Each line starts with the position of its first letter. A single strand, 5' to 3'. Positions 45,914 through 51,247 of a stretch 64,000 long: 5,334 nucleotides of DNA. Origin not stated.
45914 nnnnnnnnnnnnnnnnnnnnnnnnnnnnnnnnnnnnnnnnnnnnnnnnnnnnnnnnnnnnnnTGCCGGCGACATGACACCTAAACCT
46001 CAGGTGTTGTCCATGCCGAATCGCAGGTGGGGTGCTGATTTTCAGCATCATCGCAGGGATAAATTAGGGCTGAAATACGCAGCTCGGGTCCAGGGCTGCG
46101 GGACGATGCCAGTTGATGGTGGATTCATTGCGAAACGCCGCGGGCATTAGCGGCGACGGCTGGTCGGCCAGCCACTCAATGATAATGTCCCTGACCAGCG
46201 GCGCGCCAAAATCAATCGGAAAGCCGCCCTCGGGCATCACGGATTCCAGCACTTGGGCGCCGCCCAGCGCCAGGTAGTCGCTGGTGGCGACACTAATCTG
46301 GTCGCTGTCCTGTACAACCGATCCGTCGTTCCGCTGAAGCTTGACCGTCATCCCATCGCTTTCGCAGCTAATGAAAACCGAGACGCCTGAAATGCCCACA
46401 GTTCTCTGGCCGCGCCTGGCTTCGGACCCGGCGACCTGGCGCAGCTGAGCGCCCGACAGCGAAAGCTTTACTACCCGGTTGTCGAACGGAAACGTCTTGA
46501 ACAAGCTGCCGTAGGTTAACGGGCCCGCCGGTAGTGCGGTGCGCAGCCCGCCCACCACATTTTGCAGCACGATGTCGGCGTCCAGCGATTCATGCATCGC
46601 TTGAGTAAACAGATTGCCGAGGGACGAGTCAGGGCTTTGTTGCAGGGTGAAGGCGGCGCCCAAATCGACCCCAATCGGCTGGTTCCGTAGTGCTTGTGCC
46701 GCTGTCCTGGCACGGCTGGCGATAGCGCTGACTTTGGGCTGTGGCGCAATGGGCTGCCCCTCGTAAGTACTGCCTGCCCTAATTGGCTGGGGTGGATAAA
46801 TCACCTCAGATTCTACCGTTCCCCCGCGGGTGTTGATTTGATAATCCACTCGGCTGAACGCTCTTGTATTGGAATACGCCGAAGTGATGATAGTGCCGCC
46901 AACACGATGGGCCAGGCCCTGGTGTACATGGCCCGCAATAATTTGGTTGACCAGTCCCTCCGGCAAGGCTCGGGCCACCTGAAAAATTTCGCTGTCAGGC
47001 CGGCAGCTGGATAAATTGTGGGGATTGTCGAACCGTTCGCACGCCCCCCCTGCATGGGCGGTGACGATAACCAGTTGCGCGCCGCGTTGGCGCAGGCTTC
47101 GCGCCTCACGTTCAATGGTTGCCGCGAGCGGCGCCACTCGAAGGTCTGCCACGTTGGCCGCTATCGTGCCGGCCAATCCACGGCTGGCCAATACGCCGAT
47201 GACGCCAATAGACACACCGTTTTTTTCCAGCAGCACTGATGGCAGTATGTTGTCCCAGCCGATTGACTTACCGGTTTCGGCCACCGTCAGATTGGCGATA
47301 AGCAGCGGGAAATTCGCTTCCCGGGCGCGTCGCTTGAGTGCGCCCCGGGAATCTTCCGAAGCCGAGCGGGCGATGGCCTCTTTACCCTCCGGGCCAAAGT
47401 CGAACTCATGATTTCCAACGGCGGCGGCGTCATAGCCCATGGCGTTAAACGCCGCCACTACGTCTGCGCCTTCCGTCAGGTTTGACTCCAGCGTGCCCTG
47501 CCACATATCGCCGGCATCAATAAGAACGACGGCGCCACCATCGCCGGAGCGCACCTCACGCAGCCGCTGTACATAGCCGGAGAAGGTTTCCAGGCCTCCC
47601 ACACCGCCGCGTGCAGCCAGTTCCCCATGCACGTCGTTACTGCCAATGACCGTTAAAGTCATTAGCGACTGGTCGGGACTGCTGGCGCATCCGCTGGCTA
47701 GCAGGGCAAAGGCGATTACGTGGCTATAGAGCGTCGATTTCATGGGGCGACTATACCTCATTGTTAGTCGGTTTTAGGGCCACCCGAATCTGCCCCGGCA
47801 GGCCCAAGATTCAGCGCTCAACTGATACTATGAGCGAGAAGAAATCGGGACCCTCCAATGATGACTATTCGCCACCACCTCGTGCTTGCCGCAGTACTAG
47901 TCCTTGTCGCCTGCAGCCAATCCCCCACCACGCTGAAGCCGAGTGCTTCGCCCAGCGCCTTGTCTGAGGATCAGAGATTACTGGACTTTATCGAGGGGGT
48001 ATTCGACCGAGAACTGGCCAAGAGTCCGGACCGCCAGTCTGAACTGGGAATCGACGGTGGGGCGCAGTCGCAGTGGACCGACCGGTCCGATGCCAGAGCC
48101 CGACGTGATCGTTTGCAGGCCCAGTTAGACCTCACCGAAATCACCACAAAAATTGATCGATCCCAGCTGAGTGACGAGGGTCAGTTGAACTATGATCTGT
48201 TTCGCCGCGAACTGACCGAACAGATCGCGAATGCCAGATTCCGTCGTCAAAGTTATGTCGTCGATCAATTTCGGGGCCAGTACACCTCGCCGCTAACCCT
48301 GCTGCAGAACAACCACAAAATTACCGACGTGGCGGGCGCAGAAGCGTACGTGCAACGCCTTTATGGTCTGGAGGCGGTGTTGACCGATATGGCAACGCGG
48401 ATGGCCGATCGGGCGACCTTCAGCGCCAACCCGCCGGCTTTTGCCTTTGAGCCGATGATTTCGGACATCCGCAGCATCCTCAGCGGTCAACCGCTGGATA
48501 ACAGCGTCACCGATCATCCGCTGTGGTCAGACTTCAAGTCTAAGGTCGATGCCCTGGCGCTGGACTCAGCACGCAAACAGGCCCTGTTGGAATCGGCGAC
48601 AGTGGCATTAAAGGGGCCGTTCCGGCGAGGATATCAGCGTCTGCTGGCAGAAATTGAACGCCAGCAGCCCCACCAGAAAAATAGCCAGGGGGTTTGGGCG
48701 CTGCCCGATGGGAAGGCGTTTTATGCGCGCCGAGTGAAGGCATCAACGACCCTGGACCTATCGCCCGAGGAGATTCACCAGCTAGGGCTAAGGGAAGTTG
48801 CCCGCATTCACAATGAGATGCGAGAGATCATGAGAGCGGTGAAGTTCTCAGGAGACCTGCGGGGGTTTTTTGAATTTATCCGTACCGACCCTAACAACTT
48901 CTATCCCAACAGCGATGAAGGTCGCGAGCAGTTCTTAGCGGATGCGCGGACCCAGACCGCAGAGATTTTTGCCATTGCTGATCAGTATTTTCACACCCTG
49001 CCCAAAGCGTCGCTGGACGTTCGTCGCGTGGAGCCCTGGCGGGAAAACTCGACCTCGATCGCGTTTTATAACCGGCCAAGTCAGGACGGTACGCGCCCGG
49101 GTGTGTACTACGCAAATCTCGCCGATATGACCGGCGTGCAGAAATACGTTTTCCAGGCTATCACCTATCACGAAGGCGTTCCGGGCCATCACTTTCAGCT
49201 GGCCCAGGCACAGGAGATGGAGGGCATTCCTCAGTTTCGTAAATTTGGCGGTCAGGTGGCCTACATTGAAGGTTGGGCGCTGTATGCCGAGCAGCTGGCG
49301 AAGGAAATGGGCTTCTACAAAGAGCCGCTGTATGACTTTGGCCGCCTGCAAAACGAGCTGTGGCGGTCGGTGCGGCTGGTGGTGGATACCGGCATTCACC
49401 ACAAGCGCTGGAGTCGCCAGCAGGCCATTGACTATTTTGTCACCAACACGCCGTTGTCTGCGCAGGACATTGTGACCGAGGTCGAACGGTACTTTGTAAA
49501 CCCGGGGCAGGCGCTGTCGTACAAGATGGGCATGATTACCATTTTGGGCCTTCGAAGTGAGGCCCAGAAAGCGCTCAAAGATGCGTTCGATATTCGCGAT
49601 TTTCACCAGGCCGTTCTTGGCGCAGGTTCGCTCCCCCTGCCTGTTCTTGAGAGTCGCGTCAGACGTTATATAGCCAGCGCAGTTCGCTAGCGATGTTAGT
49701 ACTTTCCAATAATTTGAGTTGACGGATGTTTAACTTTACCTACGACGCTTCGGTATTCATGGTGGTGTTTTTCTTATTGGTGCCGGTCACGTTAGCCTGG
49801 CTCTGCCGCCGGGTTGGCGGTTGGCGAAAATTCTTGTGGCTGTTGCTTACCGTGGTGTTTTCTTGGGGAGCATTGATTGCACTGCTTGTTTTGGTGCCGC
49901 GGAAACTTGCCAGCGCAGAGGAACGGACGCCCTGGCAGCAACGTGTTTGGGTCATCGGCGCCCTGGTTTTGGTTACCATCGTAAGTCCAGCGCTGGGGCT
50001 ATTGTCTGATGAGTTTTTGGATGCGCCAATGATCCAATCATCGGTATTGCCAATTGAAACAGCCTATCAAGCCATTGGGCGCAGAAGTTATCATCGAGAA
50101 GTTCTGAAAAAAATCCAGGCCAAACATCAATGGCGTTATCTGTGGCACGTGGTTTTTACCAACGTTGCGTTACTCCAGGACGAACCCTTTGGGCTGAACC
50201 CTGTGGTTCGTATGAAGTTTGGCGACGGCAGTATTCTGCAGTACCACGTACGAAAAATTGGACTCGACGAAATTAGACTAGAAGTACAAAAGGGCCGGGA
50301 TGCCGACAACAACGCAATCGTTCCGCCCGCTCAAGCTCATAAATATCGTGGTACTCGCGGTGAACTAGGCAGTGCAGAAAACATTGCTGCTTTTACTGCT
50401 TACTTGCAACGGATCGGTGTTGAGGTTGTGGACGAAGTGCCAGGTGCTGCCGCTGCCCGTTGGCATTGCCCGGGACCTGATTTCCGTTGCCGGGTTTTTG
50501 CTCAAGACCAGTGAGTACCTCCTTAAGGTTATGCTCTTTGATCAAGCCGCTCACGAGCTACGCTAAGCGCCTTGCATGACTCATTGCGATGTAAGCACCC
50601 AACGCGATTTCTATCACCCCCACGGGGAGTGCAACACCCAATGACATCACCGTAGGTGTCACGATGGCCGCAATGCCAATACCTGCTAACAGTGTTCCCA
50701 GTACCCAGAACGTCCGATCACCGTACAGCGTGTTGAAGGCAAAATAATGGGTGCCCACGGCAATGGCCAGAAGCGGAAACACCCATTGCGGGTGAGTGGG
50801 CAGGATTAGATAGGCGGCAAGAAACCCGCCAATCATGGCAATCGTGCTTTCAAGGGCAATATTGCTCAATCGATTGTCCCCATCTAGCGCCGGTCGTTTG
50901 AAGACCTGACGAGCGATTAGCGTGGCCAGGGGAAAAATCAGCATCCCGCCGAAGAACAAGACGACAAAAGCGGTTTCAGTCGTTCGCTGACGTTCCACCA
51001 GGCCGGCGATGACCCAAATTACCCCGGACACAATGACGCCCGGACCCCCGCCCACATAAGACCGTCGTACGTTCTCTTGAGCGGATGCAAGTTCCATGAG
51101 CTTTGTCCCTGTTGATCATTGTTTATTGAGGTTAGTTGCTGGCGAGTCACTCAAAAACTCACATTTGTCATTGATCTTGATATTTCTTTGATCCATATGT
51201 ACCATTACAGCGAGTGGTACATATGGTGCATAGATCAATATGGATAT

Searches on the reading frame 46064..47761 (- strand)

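Call 60: search_protein_families(library=pfam, proteins=[window:46064-47761:-], max_evalue=0.0001)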
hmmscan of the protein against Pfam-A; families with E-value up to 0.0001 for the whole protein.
window:46064-47761:- (565 aa): 1 family
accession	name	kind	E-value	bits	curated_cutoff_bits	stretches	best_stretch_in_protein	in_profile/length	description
PF02872.23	5_nucleotid_C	-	2.5e-20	73.6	23.6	1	374-502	17-151/158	5'-nucleotidase, C-terminal domain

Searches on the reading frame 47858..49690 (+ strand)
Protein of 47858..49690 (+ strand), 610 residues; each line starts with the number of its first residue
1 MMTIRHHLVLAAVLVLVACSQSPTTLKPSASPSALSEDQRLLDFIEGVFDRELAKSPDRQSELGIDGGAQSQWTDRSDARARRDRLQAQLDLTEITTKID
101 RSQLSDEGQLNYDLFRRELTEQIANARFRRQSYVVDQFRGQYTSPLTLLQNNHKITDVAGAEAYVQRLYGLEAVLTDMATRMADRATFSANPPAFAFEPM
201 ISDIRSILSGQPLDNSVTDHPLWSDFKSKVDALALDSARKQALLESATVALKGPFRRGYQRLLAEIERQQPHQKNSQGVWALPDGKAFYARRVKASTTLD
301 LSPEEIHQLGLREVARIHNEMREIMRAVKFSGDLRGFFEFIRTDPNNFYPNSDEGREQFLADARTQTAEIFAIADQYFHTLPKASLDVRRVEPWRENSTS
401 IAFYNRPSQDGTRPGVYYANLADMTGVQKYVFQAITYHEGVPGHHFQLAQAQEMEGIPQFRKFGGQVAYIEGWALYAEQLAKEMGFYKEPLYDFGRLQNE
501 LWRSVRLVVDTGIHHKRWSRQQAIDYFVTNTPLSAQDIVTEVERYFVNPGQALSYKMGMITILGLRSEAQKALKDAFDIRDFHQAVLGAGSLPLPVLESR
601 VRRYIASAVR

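Call 60: search_protein_families(library=pfam, proteins=[window:47858-49690:+], max_evalue=0.0001)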
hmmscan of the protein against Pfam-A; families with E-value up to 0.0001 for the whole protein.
window:47858-49690:+ (610 aa): 1 family
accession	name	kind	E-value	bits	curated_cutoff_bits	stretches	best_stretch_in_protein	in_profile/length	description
PF05960.17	DUF885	-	3.7e-167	558.6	32.4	1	57-601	1-532/532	Bacterial protein of unknown function (DUF885)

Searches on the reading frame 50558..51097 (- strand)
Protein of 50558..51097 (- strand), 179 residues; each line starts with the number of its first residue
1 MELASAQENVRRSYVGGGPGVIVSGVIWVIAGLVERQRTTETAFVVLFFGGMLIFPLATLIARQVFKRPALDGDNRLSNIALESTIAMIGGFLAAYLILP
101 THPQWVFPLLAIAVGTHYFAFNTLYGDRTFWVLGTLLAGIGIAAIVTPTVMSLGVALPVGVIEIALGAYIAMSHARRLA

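Call 60: search_protein_families(library=pfam, proteins=[window:50558-51097:-], max_evalue=0.0001)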
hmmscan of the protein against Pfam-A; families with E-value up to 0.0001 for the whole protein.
window:50558-51097:- (179 aa): 1 family
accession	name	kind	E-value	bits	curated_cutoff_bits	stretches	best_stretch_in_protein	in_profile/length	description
PF22765.1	DUF7010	-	3.3e-32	112.1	27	1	4-171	2-170/172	Family of unknown function (DUF7010)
